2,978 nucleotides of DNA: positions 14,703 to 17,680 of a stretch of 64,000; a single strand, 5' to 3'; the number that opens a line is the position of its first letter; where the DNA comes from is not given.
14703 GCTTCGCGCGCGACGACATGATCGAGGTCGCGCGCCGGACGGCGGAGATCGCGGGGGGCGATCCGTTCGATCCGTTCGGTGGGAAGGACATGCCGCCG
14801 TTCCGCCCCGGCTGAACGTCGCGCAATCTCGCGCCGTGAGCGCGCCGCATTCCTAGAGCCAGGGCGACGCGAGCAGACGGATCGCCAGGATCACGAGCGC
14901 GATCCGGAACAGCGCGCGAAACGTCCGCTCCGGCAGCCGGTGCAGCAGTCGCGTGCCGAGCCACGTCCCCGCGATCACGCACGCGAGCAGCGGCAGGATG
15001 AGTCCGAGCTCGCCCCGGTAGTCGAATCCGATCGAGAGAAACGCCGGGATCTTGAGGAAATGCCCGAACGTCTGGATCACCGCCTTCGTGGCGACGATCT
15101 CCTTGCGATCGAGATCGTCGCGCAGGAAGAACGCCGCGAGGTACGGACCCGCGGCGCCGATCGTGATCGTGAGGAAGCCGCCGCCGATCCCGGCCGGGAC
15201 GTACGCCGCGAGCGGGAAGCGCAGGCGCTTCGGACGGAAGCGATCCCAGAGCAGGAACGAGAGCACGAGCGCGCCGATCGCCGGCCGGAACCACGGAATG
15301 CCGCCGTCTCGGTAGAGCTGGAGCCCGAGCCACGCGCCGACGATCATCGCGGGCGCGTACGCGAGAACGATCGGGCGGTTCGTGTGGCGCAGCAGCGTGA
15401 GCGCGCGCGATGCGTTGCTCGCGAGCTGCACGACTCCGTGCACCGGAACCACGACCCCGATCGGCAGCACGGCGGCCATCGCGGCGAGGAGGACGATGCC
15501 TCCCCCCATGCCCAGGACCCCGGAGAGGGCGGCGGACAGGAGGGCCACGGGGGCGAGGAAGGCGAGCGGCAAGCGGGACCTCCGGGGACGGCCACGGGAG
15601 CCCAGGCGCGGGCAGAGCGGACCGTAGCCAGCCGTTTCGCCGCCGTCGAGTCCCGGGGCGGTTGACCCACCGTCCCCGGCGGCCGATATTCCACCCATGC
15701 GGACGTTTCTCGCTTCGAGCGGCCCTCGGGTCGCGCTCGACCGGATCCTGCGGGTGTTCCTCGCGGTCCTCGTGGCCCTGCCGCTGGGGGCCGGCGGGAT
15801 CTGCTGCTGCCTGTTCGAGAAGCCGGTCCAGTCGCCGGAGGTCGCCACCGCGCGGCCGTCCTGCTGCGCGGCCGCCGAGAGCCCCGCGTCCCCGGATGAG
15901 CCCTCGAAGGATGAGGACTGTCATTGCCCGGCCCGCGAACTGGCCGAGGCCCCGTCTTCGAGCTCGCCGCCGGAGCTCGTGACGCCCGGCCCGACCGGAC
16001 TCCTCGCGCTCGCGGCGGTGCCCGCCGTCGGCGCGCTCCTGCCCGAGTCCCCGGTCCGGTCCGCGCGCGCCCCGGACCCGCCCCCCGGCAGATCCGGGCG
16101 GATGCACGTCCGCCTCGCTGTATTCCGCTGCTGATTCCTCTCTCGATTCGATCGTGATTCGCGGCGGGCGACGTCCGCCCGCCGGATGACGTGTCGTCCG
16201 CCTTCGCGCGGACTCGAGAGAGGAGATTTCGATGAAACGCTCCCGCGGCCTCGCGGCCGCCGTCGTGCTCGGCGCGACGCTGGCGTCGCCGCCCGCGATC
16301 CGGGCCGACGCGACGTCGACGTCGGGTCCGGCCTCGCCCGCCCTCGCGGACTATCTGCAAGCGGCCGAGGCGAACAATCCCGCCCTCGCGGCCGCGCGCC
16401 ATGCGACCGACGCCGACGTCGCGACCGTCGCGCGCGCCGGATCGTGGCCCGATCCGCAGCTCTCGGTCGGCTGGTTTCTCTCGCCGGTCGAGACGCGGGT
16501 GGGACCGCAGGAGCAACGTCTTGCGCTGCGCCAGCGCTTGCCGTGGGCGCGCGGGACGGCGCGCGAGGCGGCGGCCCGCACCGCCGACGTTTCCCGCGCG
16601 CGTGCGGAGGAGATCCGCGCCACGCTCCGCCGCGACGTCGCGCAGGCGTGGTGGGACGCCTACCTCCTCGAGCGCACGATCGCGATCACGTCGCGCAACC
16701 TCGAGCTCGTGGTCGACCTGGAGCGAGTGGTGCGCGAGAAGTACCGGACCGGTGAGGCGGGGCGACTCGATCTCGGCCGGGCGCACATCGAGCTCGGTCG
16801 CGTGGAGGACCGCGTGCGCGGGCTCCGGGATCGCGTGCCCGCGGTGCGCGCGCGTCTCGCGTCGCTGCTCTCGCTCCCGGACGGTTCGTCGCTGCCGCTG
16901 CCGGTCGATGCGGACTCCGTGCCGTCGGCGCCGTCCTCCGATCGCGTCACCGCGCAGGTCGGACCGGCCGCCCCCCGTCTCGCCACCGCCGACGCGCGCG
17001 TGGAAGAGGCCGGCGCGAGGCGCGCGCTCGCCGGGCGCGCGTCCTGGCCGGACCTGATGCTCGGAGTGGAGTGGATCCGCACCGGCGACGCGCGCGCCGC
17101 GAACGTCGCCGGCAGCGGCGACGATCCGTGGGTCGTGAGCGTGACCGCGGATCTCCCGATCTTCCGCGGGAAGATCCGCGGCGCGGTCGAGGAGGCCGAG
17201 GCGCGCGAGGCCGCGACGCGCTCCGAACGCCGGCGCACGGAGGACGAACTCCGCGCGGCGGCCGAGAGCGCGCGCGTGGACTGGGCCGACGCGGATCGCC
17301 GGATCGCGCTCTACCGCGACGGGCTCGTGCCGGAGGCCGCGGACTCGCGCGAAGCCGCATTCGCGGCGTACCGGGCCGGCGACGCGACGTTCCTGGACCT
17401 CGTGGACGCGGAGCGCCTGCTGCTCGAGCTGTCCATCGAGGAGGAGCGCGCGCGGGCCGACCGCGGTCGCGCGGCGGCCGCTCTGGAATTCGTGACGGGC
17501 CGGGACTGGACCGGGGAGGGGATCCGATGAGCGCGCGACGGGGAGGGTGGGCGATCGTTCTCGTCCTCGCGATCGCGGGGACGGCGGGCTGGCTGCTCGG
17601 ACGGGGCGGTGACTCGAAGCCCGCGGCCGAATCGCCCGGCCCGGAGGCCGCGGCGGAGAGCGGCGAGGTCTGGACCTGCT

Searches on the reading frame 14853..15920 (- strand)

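Call 79: search_protein_families(library=pfam, proteins=[window:14853-15920:-], max_evalue=0.0001)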
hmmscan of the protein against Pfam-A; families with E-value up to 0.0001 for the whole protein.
window:14853-15920:- (355 aa): 1 family
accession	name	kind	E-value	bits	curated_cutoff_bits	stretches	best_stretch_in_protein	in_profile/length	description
PF01925.25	TauE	-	9.6e-28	97.9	32.6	1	123-349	2-237/237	Sulfite exporter TauE/SafE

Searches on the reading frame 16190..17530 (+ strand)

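Call 79: search_protein_families(library=pfam, proteins=[window:16190-17530:+], max_evalue=0.0001)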
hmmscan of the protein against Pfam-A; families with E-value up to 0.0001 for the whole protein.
window:16190-17530:+ (446 aa): 1 family
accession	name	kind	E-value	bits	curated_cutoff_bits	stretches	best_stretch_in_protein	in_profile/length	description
PF02321.23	OEP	-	8.5e-43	146.8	22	2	262-437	13-187/187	Outer membrane efflux protein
